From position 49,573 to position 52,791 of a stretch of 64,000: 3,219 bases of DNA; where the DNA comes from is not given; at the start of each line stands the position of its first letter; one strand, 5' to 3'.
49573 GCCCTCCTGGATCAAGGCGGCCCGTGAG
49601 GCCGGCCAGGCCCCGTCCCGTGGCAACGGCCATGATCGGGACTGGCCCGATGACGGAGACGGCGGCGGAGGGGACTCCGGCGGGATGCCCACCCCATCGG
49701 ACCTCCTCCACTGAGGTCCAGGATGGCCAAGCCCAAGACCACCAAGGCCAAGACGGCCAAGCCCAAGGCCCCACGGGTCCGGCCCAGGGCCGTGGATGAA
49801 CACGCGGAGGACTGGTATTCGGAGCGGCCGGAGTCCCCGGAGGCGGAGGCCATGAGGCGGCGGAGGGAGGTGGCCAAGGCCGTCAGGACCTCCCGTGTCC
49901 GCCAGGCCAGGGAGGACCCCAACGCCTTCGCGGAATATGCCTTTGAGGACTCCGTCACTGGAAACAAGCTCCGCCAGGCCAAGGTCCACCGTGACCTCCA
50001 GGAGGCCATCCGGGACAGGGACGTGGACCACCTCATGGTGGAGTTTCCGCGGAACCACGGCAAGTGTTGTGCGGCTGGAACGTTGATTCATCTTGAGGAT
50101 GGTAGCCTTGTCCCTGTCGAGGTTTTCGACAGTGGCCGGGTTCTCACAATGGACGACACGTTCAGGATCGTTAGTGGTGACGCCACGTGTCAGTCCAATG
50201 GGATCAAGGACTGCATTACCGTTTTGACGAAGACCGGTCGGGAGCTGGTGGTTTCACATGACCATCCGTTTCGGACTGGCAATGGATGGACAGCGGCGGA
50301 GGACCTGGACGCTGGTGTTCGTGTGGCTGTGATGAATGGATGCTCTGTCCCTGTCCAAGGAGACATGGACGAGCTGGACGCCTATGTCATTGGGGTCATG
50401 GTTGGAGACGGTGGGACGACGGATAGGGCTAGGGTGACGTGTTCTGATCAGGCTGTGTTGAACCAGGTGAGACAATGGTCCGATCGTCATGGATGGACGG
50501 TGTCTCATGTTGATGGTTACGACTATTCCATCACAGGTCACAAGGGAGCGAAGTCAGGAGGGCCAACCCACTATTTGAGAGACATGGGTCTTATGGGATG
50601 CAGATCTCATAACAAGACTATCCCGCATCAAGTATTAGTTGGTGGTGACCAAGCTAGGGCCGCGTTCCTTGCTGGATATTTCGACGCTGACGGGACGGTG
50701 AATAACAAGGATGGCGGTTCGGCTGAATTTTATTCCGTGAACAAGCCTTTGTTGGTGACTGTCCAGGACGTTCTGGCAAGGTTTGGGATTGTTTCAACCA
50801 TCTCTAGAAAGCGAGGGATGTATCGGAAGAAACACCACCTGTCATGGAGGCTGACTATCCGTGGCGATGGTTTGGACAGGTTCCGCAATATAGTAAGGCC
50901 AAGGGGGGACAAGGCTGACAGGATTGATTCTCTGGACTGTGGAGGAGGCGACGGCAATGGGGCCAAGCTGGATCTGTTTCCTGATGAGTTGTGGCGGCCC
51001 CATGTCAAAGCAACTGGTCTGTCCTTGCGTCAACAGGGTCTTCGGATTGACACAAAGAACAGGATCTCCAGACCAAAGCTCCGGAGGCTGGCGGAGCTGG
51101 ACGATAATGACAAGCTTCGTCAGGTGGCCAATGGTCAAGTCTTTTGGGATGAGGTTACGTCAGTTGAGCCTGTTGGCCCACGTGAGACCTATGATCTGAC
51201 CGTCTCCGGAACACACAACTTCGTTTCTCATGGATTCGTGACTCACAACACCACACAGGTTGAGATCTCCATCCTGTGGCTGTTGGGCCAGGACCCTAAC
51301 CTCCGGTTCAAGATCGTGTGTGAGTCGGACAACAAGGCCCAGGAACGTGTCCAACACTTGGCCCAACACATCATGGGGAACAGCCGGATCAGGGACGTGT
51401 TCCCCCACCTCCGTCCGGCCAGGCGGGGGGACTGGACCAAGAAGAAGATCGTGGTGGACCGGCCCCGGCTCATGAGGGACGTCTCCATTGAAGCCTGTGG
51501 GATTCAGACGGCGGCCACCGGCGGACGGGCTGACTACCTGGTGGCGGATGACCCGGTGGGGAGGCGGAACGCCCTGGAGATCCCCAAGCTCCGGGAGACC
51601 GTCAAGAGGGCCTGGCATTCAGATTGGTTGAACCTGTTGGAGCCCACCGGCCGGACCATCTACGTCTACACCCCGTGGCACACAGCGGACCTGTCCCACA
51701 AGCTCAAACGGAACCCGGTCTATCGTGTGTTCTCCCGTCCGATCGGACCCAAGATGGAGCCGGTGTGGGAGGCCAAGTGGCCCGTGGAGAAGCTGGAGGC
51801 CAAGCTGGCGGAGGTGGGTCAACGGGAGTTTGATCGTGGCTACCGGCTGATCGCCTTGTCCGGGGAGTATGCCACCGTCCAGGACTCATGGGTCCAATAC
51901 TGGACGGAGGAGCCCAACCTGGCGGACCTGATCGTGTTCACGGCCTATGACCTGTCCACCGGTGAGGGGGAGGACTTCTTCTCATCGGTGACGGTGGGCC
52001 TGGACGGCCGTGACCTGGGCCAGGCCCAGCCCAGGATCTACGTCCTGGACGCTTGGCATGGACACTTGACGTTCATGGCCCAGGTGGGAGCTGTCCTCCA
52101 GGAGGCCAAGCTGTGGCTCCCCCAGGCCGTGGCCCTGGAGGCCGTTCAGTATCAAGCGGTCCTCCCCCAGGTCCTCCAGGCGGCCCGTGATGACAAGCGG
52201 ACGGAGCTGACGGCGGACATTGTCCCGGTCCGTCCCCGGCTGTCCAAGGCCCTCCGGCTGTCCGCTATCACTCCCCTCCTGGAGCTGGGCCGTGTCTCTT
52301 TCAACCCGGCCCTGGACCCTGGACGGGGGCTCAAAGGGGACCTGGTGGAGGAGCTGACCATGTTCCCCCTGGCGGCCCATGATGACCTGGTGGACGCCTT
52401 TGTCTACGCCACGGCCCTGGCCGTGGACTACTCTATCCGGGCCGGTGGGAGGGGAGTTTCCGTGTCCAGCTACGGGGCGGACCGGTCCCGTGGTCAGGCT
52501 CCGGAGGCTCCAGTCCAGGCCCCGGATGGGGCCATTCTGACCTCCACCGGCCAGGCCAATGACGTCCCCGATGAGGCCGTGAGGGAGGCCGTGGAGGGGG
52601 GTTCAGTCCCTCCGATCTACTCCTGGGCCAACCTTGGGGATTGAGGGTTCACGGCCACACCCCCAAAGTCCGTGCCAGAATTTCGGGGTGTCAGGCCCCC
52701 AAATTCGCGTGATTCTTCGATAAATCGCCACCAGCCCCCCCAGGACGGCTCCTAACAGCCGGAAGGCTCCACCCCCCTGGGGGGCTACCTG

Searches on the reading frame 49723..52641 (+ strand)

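Call 46: search_protein_families(library=phrogs, proteins=[window:49723-52641:+], max_evalue=0.00001)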
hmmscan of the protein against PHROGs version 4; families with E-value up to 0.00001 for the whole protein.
window:49723-52641:+ (973 aa): 7 families
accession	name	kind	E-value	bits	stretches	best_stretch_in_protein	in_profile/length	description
phrog_38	-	head and packaging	5.9e-63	214.7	1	515-906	325-709/760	terminase large subunit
phrog_30356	-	DNA, RNA and nucleotide metabolism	4.9e-15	55.6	1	144-363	411-637/823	helicase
phrog_4758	-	head and packaging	5.4e-12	46.6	1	517-662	79-218/243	terminase large subunit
phrog_9666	-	unknown function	1.5e-11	44.3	0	189-387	156-351/779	-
phrog_5573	-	head and packaging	6e-09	36.7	1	681-893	27-227/250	terminase large subunit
phrog_17415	-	head and packaging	8.8e-08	31.6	0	462-510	359-407/940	terminase large subunit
phrog_510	-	DNA, RNA and nucleotide metabolism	1.3e-07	31.8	1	158-331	448-631/667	DNA primase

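Call 67: search_protein_families(library=pfam, proteins=[window:49723-52641:+], max_evalue=0.001)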
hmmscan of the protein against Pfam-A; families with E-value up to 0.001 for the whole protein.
window:49723-52641:+ (973 aa): 3 families
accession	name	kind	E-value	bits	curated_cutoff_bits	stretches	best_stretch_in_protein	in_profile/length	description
PF14528.11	LAGLIDADG_3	-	8.3e-19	68.1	22.5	1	312-390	3-80/82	LAGLIDADG-like domain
PF14890.11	Intein_splicing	-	4.7e-11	43.2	35.8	1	161-509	46-155/155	Intein splicing domain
PF05204.19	Hom_end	-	0.00048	20.7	21.1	0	300-381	2-86/110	Homing endonuclease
